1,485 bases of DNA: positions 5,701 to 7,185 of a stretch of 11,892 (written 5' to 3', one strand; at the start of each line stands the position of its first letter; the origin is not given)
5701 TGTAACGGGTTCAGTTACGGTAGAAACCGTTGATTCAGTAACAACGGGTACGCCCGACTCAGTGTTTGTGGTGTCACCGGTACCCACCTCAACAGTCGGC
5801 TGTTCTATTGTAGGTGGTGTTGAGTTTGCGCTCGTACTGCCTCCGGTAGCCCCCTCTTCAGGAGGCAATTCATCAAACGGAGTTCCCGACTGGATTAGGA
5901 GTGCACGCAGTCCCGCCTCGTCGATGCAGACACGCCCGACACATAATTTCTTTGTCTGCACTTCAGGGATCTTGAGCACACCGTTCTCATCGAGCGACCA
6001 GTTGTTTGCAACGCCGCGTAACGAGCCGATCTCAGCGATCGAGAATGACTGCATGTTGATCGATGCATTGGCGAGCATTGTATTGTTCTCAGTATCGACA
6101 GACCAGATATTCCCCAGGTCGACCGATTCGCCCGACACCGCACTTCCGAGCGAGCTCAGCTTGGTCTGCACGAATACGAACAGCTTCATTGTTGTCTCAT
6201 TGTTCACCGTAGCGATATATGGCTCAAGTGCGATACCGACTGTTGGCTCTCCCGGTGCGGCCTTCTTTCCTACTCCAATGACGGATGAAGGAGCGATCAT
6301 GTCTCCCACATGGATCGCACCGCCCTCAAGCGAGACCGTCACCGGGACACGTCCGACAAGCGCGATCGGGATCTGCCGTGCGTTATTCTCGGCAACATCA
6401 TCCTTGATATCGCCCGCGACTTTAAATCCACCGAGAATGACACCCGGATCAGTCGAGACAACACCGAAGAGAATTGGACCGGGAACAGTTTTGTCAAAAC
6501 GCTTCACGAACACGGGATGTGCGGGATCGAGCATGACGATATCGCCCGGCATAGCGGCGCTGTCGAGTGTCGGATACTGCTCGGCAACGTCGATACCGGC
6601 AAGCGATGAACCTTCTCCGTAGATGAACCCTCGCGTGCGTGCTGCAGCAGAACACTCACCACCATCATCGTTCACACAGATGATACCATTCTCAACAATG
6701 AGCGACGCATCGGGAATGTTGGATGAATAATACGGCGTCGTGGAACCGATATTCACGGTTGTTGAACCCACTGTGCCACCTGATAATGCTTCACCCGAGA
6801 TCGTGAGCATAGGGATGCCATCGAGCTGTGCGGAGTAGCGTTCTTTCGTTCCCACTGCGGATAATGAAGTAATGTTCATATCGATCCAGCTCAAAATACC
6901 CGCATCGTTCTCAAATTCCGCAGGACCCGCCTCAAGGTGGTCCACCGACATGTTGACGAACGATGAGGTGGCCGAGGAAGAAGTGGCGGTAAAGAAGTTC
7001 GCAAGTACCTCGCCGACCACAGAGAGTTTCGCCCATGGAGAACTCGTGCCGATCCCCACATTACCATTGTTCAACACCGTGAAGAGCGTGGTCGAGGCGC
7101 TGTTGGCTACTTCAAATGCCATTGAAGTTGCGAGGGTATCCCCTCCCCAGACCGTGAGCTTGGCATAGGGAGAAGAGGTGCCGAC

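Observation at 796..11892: Co-oriented array of a giant tail-fibre/tailspike-like protein plus two secreted tri-lectin (LamG) paralogs: candidate surface attachment/recognition module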

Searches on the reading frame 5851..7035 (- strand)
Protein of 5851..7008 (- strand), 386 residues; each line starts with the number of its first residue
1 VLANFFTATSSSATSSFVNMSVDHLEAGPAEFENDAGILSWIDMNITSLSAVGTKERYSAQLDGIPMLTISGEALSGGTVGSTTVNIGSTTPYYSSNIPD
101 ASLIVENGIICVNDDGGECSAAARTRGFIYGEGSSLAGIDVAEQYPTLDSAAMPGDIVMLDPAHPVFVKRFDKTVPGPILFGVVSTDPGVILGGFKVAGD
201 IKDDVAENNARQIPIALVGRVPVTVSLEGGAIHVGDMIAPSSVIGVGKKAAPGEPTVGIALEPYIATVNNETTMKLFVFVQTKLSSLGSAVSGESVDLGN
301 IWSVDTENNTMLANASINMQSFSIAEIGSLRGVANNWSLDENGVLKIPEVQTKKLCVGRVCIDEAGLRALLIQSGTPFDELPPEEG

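Call 25: search_solved_structures(query=window:5851-7008:-, max_evalue=10, show_alignments=2)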
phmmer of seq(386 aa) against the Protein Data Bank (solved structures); distinct sequences matched with E-value up to 10: 1.
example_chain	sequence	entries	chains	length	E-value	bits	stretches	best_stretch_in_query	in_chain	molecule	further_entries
7cvu_A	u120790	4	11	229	0.4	12.9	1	319-383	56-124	O-methyltransferase family 3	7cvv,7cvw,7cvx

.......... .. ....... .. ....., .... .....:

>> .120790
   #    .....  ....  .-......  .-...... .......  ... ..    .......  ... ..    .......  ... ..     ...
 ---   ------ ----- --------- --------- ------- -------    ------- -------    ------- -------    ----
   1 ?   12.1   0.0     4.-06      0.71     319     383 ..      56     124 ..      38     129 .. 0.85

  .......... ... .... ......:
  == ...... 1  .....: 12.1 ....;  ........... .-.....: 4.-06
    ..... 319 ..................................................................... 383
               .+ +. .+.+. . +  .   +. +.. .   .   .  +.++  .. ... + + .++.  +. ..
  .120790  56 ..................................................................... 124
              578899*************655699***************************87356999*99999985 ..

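Call 26: search_protein_families(library=pfam, proteins=[window:5851-7008:-], max_evalue=10)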
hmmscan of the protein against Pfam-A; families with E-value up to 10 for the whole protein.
seq(386 aa): 0 families

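Call 28: find_homologous_proteins(query=window:5851-7008:-, max_evalue=0.00001)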
Query seq(386 aa) (386 aa): 5 proteins with E <= 0.00001 among 8000 candidates.
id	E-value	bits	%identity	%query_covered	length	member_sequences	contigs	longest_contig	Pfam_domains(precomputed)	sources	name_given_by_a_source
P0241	1.2e-42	164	40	77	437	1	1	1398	PF16403.12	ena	-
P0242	6.9e-17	80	37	48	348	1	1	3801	-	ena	-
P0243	8.2e-16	76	45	38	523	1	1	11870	PF16403.12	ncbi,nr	ncbi:MAG: DUF5011 domain-containing protein [bacterium]|nr:DUF5011 domain-containing protein [bacter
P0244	1.9e-13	68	40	40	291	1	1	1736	-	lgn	-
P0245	8.9e-8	50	38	35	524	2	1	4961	-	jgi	jgi:hypothetical protein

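Call 42: predict_structure(alignment_id=A1)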
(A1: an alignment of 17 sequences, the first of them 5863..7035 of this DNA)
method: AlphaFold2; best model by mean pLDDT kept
length: 391 residues; sequences in the alignment: 17
mean_pLDDT: 60.1   pTM: 0.45
mean pLDDT of the five models: 60.1, 60.0, 56.5, 56.2, 53.5
residues with pLDDT >= 90: 92; 70-90: 49; 50-70: 65; < 50: 185
segments of 3 or more residues with pLDDT < 50: 1-50, 70-76, 92-146, 293-360, 389-391
pLDDT, mean of each block of 10 residues (from residue 1): 33 36 33 31 37 64 63 50 62 47 39 41 44 39 53 92 96 91 92 87 60 69 91 95 96 97 92 77 90 45 35 31 30 34 40 42 60 74 61 44
secondary structure, 60 per line:
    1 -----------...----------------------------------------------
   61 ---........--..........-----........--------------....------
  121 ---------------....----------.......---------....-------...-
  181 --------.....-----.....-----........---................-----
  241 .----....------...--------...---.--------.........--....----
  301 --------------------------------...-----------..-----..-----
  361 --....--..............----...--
elements in order: E64-71 E74-83 E89-96 E111-114 E136-139 E150-156 E166-169 E177-179 E189-193 E199-203 H209-216 E220-235 E246-249 E256-258 E267-269 E282-290 H293-296 E363-366 E369-372 H373-382

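Call 44: fold_search(model_id=the predicted structure, library=pdb)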
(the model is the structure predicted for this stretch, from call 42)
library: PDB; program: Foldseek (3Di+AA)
matches with E <= 10: 84; with E <= 0.001: 1
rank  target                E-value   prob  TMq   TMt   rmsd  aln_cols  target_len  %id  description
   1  3suc                  1.0e-03  1.00  0.26  0.14   6.3       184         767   15  Crystal structure of the pre-mature bacteriophage phi29 gene product 12 (released 2011-08-03)
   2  8hdt_G                5.9e-03  1.00  0.24  0.50  11.8       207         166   11  Cyanophage Pam3 capsid asymmetric unit (released 2023-01-18)
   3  9ocb_J                6.2e-03  1.00  0.22  0.52   8.9       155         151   11  Sf11 capsid Icosahedral Reconstruction (released 2025-11-12)
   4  9ocb_K                8.7e-03  1.00  0.23  0.54   9.1       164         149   13  Sf11 capsid Icosahedral Reconstruction (released 2025-11-12)
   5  9kzj_I                1.3e-02  1.00  0.22  0.48   6.9       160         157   12  Cryo-EM structure of bacteriophage T1 capsid (released 2025-03-12)
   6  6qyy_B                1.4e-02  0.99  0.19  0.53   7.9       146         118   11  The crystal structure of head fiber gp8.5 N base in bacteriophage phi29 (released 2019-06-12)
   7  6qyy_A                1.6e-02  0.99  0.19  0.54   7.8       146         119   11  The crystal structure of head fiber gp8.5 N base in bacteriophage phi29 (released 2019-06-12)
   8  9ocb_I                3.5e-02  0.99  0.22  0.52   6.9       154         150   14  Sf11 capsid Icosahedral Reconstruction (released 2025-11-12)
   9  5wk1_K                5.5e-02  0.97  0.21  0.51   9.7       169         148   14  Structure of the major capsid protein and the capsid stabilizing protein of the marine siphovirus TW1 (released 2018-01-17)
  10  9ocb_H                5.8e-02  0.99  0.22  0.51   9.1       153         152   12  Sf11 capsid Icosahedral Reconstruction (released 2025-11-12)
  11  6qvk_1e               6.1e-02  0.90  0.20  0.26   8.6       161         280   11  The cryo-EM structure of bacteriophage phi29 prohead (released 2019-06-12)
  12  9kmg_b                6.4e-02  0.90  0.19  0.41   8.6       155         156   15  Cryo-EM Structure of Bacteriophage FCWL1 Capsid (released 2025-01-22)
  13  6qvk_1f               9.0e-02  0.98  0.21  0.28   6.7       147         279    9  The cryo-EM structure of bacteriophage phi29 prohead (released 2019-06-12)
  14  9gay_C                1.3e-01  0.80  0.19  0.48   8.3       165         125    8  Extended phiCD508 capsid (released 2025-03-26)
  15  9kmh_ak               2.4e-01  0.75  0.20  0.46   7.4       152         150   14  The Composite Cryo-EM Structure of the Portal Vertex of Bacteriophage FCWL1 (released 2025-01-22)
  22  3kyf                  3.1e+00  0.02  0.12  0.17  16.2       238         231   10  Crystal structure of P4397 complexed with c-di-GMP (released 2010-04-14)
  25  3h4l_B                4.2e+00  0.11  0.07  0.08   4.1        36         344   11  Crystal Structure of N terminal domain of a DNA repair protein (released 2010-03-02)
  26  2x5t                  4.2e+00  0.04  0.06  0.18   5.0        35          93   14  Crystal structure of ORF131 from Sulfolobus islandicus rudivirus 1 (released 2010-07-28)
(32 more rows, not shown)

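Call 73: search_protein_families(library=pfam, alignment_id=A1, max_evalue=1)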
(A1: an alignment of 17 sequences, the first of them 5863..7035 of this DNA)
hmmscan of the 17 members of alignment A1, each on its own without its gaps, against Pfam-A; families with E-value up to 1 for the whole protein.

A. member 1, window:5863-7035:- (391 aa): 0 families

B. families by the number of members that match (of 17 scanned): 10 families
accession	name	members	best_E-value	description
PF11962.13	Peptidase_G2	7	3.5e-05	Peptidase_G2, IMC autoproteolytic cleavage domain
PF16403.11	Bact_surface_Ig-like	2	5.7e-12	Bacterial surface protein, Ig-like domain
PF09956.15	Phage_cement_2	2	0.013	Phage cement protein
PF13884.11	Peptidase_S74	1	6.1e-05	Chaperone of endosialidase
PF23982.2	XM1_gp53_minor_capsid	1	0.0077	XM1 gp53 minor capsid protein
PF02494.22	HYR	1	0.016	HYR domain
PF11765.13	Hyphal_reg_CWP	1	0.03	Hyphally regulated cell wall protein N-terminal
PF03612.19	EIIBC-GUT_N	1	0.03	Sorbitol phosphotransferase enzyme II N-terminus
PF15219.11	TEX12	1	0.2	Testis-expressed 12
PF02260.25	FATC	1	0.2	FATC domain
